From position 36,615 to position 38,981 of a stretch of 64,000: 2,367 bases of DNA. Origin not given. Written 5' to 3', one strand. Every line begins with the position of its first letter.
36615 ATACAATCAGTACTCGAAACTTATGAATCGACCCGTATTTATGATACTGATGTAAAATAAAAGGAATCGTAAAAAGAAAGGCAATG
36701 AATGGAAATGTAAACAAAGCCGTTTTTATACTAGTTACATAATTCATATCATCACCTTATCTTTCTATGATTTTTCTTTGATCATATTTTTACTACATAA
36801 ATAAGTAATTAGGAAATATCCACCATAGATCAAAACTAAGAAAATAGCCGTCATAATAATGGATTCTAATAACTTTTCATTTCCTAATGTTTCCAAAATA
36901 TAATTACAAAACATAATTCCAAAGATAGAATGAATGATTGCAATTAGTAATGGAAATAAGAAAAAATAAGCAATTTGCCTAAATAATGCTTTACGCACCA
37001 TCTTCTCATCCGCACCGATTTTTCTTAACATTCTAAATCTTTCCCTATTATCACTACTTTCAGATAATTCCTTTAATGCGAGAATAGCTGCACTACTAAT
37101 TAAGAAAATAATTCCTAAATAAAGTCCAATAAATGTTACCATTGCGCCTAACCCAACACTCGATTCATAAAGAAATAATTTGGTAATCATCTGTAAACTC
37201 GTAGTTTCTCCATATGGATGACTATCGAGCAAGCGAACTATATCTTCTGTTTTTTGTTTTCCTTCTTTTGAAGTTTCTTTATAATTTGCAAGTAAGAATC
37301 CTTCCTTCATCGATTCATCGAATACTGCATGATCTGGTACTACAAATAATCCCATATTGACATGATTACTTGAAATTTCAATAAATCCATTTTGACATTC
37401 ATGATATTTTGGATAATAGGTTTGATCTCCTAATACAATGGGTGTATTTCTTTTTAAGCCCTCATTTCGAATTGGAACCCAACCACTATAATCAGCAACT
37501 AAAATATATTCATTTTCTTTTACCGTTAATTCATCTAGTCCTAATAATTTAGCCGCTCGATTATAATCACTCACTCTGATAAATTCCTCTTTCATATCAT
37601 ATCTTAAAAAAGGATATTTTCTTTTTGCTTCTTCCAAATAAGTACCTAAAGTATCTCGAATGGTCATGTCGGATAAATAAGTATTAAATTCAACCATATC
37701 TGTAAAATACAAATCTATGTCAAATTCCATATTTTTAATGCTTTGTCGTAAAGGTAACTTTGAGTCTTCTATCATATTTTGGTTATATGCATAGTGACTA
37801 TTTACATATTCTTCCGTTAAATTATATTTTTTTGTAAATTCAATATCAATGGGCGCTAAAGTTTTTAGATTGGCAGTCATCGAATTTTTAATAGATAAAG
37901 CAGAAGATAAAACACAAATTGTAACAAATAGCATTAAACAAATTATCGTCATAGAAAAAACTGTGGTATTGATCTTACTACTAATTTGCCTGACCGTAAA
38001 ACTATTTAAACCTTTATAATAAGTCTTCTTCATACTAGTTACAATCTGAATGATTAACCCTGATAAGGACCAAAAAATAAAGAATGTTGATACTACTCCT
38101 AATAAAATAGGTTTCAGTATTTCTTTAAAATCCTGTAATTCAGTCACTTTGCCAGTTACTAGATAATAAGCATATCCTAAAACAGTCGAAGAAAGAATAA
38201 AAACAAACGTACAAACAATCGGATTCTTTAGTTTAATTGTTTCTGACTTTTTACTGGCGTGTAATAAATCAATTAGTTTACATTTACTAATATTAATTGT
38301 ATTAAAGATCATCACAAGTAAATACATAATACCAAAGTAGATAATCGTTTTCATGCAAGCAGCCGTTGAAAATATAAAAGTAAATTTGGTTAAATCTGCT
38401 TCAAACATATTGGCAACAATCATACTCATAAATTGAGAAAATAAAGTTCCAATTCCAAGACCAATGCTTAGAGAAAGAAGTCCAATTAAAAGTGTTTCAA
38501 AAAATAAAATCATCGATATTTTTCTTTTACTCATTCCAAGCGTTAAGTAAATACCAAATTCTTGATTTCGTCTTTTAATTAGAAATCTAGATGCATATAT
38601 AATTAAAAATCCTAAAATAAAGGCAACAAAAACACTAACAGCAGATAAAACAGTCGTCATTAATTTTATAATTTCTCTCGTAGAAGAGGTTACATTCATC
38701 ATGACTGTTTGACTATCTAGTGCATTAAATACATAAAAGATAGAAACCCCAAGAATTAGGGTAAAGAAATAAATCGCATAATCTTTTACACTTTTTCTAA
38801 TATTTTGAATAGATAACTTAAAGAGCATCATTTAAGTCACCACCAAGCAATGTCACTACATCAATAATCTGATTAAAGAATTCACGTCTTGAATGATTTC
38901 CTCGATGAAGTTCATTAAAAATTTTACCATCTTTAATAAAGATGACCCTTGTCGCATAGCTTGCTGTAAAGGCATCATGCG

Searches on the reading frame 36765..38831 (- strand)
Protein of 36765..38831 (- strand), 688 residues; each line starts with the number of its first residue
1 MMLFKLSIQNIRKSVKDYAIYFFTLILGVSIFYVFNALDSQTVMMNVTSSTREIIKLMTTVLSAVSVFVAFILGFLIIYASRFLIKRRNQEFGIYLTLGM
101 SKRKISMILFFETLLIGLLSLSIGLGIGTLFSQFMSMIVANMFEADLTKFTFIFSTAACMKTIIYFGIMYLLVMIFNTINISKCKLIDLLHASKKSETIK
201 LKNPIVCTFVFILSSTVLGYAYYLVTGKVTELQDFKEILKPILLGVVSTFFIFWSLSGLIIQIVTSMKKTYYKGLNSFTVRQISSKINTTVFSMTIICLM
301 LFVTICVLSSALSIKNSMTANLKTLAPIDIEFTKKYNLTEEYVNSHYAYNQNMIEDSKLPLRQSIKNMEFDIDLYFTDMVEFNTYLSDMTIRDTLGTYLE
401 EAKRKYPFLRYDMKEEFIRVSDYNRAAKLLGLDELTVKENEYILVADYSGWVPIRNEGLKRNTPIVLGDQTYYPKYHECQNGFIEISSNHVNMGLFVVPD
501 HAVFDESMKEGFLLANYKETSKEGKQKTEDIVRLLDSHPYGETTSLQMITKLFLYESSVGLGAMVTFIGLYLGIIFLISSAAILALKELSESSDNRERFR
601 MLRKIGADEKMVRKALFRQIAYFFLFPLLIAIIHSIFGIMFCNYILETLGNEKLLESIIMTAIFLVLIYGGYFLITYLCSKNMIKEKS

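Call 17: search_protein_families(library=pfam, proteins=[window:36765-38831:-], max_evalue=0.001)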
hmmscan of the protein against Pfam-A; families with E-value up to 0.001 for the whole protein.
window:36765-38831:- (688 aa): 1 family
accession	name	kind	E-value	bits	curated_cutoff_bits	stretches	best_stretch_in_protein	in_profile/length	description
PF02687.27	FtsX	-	2.3e-15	57.1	25.5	1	64-182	2-116/120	FtsX-like permease C-terminal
